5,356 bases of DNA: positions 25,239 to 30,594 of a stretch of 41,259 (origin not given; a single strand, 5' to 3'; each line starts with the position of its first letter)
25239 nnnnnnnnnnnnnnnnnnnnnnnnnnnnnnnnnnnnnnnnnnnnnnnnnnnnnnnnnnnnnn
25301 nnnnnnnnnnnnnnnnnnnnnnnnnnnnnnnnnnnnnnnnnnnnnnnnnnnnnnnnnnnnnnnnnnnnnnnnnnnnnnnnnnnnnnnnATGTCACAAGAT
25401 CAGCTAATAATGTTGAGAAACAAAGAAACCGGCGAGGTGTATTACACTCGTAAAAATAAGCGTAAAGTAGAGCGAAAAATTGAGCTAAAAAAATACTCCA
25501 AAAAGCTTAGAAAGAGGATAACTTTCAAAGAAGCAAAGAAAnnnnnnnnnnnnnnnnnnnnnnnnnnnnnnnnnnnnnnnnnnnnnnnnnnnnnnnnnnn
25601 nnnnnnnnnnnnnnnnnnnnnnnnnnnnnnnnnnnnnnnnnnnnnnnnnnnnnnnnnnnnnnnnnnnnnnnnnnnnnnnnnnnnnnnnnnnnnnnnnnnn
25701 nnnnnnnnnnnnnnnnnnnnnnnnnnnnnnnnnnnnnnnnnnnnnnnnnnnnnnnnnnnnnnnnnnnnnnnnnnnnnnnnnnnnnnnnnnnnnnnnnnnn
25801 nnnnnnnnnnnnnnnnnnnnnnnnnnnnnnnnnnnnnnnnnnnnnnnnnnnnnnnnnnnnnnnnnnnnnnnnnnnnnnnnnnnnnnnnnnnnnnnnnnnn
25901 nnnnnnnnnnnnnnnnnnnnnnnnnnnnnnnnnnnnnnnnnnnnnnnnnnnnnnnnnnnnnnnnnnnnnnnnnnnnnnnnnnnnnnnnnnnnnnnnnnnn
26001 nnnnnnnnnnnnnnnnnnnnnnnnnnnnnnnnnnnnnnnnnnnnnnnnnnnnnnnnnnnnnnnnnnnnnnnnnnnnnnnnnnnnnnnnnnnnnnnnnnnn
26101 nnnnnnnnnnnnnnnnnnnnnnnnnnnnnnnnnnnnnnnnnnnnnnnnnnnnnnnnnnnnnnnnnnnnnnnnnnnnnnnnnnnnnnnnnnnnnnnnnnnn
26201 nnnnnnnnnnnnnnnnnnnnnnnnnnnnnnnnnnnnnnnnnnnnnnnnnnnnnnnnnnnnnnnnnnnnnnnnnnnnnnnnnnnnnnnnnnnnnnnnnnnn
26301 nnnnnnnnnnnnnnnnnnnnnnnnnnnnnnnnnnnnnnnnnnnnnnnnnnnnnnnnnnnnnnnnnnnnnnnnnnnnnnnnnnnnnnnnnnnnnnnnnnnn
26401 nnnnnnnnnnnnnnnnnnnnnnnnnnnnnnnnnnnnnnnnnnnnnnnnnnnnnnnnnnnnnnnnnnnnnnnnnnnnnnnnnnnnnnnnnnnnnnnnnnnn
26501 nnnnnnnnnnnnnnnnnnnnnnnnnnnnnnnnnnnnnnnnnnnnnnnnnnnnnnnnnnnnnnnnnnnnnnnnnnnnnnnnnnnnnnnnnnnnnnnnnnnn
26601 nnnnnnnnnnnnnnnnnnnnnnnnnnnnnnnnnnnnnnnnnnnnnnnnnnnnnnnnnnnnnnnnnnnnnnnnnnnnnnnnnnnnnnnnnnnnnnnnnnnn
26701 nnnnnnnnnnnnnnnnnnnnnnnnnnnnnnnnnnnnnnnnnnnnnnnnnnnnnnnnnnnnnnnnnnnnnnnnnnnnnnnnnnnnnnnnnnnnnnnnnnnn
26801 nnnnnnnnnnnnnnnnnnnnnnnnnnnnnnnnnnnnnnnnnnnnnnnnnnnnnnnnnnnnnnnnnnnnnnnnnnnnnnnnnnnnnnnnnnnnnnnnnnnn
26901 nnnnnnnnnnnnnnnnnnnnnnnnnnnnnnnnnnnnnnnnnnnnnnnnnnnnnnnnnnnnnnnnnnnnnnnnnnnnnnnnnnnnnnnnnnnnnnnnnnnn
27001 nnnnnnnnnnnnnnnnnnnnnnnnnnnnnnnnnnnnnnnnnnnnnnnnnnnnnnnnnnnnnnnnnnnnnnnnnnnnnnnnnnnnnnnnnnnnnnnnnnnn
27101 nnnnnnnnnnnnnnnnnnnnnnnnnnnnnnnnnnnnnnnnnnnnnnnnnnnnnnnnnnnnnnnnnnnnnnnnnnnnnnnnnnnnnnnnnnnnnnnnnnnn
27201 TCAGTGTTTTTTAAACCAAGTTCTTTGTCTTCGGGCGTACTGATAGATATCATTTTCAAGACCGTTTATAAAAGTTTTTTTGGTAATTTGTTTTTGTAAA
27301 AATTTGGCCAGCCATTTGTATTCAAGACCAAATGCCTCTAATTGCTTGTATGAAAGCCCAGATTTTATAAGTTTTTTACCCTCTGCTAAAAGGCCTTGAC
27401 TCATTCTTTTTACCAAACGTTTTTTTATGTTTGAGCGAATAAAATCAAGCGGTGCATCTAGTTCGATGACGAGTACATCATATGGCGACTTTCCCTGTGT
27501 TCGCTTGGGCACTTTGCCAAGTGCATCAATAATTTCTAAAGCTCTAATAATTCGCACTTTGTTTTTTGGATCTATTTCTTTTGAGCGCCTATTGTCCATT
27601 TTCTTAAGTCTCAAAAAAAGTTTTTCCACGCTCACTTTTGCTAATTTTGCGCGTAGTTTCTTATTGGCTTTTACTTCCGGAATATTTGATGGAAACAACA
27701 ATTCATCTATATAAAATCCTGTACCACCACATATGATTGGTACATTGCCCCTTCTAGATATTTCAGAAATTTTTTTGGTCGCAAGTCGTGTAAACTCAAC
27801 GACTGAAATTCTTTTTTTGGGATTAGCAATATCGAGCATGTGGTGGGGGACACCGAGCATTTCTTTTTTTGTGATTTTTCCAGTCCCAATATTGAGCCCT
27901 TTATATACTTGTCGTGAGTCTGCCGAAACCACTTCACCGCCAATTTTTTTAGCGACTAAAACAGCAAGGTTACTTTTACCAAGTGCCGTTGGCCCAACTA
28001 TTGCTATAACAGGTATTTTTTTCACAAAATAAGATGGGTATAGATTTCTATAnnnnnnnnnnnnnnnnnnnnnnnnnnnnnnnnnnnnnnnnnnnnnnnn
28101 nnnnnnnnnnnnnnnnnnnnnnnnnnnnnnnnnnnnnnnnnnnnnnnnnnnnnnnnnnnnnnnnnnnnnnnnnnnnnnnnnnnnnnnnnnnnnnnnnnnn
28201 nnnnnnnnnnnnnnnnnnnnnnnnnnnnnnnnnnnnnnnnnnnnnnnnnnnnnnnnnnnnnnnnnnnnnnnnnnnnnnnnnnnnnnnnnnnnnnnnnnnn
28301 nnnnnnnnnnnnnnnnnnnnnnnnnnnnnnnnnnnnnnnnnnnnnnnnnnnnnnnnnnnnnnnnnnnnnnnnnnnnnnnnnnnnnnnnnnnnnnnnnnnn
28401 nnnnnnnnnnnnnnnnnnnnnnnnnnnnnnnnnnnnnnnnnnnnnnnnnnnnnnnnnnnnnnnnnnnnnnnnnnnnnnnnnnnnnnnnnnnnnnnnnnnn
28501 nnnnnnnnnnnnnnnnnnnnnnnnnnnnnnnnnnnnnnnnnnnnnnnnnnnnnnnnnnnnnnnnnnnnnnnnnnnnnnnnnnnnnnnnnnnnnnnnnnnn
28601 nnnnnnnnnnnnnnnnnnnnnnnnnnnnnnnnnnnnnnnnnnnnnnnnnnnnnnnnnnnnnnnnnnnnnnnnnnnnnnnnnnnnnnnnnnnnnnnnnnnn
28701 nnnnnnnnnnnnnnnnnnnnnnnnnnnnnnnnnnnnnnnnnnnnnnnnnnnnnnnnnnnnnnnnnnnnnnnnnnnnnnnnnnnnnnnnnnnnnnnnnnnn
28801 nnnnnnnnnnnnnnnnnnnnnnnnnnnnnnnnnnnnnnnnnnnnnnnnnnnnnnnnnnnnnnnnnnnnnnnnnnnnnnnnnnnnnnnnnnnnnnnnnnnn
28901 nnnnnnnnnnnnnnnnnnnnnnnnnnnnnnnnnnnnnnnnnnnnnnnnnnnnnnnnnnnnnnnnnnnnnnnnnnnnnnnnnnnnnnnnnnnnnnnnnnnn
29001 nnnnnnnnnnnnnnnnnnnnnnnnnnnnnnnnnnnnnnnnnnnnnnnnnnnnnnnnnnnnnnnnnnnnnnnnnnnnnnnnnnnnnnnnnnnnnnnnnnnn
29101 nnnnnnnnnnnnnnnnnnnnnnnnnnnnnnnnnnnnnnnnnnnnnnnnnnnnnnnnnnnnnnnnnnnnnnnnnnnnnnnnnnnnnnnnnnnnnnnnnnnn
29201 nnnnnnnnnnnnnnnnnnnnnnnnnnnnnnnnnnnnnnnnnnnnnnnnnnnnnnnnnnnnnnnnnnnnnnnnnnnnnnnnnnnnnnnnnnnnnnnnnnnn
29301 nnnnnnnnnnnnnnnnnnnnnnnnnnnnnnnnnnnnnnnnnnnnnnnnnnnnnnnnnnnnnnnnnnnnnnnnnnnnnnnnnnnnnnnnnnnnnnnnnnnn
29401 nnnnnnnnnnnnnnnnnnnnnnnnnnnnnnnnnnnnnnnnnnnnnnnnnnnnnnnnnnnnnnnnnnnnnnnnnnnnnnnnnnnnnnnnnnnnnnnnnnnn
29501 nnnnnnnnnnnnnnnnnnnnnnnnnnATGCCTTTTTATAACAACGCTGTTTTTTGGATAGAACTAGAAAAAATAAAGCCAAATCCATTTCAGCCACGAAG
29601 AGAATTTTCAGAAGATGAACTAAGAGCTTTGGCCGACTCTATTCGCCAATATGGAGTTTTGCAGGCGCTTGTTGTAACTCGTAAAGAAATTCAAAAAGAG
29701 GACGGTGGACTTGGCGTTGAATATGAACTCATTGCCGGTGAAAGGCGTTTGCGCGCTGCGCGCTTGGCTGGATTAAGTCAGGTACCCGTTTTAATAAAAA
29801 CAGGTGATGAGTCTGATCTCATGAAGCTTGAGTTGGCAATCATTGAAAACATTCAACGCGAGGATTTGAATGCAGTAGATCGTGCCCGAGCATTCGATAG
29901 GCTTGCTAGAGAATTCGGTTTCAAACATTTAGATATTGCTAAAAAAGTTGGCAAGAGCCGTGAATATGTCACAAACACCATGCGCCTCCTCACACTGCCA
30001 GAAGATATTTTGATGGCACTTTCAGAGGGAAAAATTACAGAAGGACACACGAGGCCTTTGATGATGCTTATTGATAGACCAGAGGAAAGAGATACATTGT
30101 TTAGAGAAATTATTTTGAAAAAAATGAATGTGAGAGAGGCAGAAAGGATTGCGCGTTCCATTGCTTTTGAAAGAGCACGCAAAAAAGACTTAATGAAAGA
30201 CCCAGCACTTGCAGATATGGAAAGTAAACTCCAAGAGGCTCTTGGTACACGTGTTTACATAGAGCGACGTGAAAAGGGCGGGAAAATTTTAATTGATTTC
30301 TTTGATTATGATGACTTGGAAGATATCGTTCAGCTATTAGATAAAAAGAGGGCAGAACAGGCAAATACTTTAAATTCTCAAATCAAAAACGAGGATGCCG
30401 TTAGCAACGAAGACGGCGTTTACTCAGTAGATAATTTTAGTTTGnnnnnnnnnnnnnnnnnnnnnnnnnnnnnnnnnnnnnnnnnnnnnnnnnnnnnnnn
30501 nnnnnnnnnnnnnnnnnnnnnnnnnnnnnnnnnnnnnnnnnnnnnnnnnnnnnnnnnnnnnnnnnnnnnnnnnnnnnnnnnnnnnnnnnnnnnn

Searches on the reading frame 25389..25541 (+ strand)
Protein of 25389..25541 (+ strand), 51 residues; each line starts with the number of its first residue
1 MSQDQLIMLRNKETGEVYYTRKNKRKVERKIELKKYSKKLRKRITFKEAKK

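Call 16: search_protein_families(library=pfam, proteins=[window:25389-25541:+], max_evalue=0.01)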
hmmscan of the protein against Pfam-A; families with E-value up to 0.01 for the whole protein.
window:25389-25541:+ (51 aa): 1 family
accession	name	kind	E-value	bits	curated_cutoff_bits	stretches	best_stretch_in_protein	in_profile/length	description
PF00471.26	Ribosomal_L33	-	2.7e-10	40.9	25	1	7-50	3-47/47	Ribosomal protein L33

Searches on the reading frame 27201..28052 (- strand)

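Call 16: search_protein_families(library=pfam, proteins=[window:27201-28052:-], max_evalue=0.01)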
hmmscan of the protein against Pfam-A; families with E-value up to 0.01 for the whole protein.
window:27201-28052:- (283 aa): 2 families
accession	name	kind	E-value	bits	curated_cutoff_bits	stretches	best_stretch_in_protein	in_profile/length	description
PF01715.23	IPPT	-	1.1e-61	209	23.6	1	48-282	1-242/243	IPP transferase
PF01745.22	IPT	-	6.2e-09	36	20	1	15-73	3-61/233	Isopentenyl transferase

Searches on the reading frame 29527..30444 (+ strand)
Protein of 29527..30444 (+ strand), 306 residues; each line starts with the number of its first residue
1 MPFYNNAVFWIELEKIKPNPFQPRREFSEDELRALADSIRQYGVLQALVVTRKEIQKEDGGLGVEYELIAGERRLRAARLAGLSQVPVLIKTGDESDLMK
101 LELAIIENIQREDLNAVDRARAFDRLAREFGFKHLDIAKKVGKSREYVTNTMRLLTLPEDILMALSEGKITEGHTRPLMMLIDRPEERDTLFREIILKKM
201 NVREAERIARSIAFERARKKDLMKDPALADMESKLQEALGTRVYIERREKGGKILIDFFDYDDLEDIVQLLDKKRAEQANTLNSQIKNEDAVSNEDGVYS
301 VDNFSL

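Call 91: search_protein_families(library=pfam, proteins=[window:29527-30444:+], max_evalue=0.0001)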
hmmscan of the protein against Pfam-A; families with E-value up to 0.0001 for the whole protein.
window:29527-30444:+ (306 aa): 3 families
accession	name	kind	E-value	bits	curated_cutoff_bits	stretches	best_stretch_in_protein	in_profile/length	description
PF17762.8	HTH_ParB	-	5.2e-29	100.9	22.6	1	112-212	1-100/102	ParB HTH domain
PF02195.25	ParB_N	-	6.5e-26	90.7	26.3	1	11-110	6-95/95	ParB N-terminal domain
PF23552.2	ParB_C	-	4.6e-10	39.2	23.8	1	224-271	1-49/50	ParB dimerisation domain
